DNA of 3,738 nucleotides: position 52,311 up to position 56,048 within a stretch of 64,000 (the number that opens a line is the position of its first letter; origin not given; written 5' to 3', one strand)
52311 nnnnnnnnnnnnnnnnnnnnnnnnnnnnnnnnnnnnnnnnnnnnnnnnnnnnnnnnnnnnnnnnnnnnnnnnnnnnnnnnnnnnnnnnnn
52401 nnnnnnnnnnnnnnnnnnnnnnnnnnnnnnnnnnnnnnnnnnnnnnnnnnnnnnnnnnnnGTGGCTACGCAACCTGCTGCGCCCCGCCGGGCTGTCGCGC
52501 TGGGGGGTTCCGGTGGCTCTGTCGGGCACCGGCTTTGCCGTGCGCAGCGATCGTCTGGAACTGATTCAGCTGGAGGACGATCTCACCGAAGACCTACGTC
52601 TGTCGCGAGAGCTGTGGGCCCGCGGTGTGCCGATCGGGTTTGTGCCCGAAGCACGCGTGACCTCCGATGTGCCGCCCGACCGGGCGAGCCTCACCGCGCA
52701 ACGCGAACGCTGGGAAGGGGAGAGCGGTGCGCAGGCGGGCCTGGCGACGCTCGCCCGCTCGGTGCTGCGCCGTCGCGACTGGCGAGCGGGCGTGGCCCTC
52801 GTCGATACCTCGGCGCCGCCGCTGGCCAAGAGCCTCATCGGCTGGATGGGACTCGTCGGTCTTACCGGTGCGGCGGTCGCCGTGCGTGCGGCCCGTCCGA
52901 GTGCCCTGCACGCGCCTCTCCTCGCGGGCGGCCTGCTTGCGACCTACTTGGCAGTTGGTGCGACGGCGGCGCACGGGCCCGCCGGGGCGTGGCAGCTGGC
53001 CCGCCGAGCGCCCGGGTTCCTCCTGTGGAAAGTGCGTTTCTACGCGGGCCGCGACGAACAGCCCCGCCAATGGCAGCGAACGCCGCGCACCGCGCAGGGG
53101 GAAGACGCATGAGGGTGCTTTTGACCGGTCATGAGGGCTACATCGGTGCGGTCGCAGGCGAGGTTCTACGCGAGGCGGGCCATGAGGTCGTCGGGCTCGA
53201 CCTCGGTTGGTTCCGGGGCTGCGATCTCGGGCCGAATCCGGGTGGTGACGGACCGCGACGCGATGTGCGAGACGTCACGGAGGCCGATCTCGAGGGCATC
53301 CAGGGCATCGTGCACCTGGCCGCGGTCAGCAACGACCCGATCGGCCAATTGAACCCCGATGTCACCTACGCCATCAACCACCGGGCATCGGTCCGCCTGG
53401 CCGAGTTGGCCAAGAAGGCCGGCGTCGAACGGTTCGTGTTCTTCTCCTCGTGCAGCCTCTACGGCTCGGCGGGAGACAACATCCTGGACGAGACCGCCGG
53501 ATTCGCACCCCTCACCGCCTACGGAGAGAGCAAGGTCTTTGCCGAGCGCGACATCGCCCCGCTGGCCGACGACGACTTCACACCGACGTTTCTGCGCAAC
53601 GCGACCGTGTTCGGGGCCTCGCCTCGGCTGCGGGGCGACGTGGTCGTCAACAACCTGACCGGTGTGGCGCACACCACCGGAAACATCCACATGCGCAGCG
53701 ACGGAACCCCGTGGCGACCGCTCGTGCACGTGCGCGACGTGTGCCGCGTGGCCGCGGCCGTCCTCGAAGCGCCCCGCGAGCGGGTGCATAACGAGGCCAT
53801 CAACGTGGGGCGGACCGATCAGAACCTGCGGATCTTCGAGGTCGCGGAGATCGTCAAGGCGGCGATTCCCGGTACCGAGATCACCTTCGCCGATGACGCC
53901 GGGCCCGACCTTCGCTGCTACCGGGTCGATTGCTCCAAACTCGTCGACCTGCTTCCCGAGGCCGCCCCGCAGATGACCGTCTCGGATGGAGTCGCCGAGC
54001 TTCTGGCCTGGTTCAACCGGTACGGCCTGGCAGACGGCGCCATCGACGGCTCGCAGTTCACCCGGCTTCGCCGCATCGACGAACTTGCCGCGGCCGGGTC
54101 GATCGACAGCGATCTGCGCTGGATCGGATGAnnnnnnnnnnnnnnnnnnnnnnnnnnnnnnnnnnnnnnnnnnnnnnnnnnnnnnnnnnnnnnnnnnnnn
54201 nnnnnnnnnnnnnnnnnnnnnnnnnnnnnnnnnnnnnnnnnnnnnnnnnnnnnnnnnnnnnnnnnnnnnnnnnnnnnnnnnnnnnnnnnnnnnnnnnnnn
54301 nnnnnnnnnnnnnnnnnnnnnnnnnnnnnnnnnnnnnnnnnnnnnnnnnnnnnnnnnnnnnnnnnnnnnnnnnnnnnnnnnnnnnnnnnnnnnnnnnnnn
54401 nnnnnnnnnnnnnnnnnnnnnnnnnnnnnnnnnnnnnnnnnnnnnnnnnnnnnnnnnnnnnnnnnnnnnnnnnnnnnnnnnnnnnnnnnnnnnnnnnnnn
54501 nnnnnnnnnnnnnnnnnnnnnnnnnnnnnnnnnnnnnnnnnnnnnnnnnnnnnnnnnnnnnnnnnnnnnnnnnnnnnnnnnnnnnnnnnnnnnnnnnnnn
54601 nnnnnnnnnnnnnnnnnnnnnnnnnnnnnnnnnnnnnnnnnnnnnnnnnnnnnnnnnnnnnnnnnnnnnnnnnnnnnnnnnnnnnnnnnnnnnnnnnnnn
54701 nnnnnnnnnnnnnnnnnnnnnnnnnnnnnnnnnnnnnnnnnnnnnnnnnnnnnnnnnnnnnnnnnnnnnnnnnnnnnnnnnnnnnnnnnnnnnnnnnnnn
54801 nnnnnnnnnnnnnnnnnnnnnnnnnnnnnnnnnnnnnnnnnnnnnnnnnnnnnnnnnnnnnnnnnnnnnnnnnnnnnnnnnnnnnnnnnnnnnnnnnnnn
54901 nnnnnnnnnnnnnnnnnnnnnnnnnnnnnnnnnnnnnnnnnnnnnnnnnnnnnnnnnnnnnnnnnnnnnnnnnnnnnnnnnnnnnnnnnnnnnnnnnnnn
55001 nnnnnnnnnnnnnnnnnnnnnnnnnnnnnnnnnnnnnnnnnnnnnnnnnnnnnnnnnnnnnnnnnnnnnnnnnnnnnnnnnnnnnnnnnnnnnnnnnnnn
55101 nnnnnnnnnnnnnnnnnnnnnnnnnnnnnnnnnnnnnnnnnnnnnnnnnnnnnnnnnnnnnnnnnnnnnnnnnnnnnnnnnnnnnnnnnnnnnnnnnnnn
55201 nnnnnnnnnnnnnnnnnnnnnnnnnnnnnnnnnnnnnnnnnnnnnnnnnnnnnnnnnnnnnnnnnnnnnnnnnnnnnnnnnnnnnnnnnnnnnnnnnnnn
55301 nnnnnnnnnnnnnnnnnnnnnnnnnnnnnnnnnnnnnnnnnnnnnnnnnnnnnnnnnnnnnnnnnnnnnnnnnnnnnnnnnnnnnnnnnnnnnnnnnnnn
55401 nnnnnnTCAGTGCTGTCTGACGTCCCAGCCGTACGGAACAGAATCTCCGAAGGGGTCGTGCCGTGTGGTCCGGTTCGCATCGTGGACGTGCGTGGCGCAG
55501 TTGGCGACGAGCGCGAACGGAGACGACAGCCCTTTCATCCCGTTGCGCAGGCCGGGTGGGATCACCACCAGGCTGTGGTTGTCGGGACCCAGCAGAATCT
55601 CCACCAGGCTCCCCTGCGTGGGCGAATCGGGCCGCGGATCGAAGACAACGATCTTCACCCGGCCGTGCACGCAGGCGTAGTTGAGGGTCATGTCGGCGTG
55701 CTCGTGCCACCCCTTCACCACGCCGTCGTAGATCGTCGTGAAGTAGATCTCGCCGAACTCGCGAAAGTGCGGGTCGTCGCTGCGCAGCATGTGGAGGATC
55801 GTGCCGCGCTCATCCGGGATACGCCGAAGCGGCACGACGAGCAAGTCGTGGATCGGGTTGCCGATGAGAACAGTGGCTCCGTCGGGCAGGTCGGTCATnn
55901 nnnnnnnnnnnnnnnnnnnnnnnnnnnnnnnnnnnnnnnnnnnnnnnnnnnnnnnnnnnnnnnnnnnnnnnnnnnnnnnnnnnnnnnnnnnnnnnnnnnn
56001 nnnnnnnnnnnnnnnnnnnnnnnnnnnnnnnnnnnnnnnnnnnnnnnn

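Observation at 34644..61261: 27-kb envelope-glycan locus with duplicated export and polymerisation functions and no initiating phosphoglycosyltransferase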

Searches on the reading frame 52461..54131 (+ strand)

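Call 7: search_protein_families(library=pfam, proteins=[window:52461-54131:+], max_evalue=0.01)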
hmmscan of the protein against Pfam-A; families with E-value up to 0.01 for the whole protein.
window:52461-54131:+ (556 aa): 5 families
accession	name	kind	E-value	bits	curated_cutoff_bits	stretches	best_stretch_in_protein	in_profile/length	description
PF01370.27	Epimerase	-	3e-39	135.3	20.9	1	219-450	1-240/240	NAD dependent epimerase/dehydratase family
PF16363.11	GDP_Man_Dehyd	-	1.9e-15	57.6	27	1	280-445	76-247/332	GDP-mannose 4,6 dehydratase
PF04321.23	RmlD_sub_bind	-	2.9e-11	43.4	27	1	217-440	1-202/287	RmlD substrate binding domain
PF01073.25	3Beta_HSD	-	4e-06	26.5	22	1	270-388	58-186/280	3-beta hydroxysteroid dehydrogenase/isomerase family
PF02719.21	Polysacc_synt_2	-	0.0078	15.9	20.2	0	278-330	74-128/293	Polysaccharide biosynthesis protein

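Call 14: search_protein_families(library=ncbifam, proteins=[window:52461-54131:+], max_evalue=0.01)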
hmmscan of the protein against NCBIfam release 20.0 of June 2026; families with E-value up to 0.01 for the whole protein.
window:52461-54131:+ (556 aa): 15 families
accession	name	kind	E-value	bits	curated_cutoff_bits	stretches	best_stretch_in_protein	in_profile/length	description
TIGR01179.1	galE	equivalog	5e-22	78.2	262.3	1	278-475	69-280/332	UDP-glucose 4-epimerase GalE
TIGR04180.1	EDH_00030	hypoth_equivalog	1.2e-11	44.3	475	1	219-478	1-264/297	NAD-dependent 4,6-dehydratase LegB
TIGR03466.1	HpnA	hypoth_equivalog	3.6e-10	39.2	367.65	1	217-371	1-158/327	hopanoid-associated sugar epimerase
TIGR02197.1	heptose_epim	equivalog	4.1e-10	39.3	274.6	1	270-517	57-312/316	ADP-glyceromanno-heptose 6-epimerase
NF007956.0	PRK10675.1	subfamily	7.7e-10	38.4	394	1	279-494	73-306/338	UDP-glucose 4-epimerase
TIGR01181.1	dTDP_gluc_dehyt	equivalog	9.3e-10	38.1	365.1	1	279-519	73-312/321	dTDP-glucose 4,6-dehydratase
TIGR01214.1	rmlD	equivalog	9.8e-10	38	224.05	1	219-462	2-226/285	dTDP-4-dehydrorhamnose reductase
NF043036.1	ErythonDh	equivalog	4.7e-09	35.9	325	1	278-362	73-157/321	D-erythronate dehydrogenase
NF058621.1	DiazavRedAvaA7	equivalog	4.2e-07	29.9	400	1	217-440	1-224/304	3-diazoavenalumate denitrifying reductase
NF042422.1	oxyalk_red_OleD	equivalog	1.5e-06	27.8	580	1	217-386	1-171/329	2-alkyl-3-oxoalkanoate reductase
NF042423.1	oxyalk_red_Shew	equivalog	3.6e-06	26.3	580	1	217-386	9-177/331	2-alkyl-3-oxoalkanoate reductase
NF047922.1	GDPFucSynFcl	equivalog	8.1e-06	25.5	500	1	407-518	195-301/308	GDP-L-fucose synthase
NF052578.1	StrlDmthSdmBMthl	equivalog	0.0012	18.7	600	1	264-386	50-172/328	sterol demethylase protein SdmB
NF008360.0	PRK11150.1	equivalog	0.0037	16.5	452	1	324-520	110-308/310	ADP-glyceromanno-heptose 6-epimerase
TIGR02622.1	CDP_4_6_dhtase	equivalog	0.0044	16.2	278.45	0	217-249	5-37/352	CDP-glucose 4,6-dehydratase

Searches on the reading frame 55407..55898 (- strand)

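Call 7: search_protein_families(library=pfam, proteins=[window:55407-55898:-], max_evalue=0.01)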
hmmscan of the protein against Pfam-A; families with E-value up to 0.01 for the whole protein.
window:55407-55898:- (163 aa): 2 families
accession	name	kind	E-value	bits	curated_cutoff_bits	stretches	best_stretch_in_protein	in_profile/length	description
PF00908.23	dTDP_sugar_isom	-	2.4e-11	44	27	1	15-138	3-134/168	dTDP-4-dehydrorhamnose 3,5-epimerase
PF14667.12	Polysacc_synt_C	-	0.0051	17.3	28.7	1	29-84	3-53/111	Polysaccharide biosynthesis C-terminal domain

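Call 14: search_protein_families(library=ncbifam, proteins=[window:55407-55898:-], max_evalue=0.01)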
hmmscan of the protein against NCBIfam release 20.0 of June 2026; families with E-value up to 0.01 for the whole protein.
window:55407-55898:- (163 aa): 1 family
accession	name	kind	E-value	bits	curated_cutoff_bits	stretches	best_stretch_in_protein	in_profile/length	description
TIGR01221.1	rmlC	equivalog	3.2e-07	30.3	155.75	1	15-136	6-133/176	dTDP-4-dehydrorhamnose 3,5-epimerase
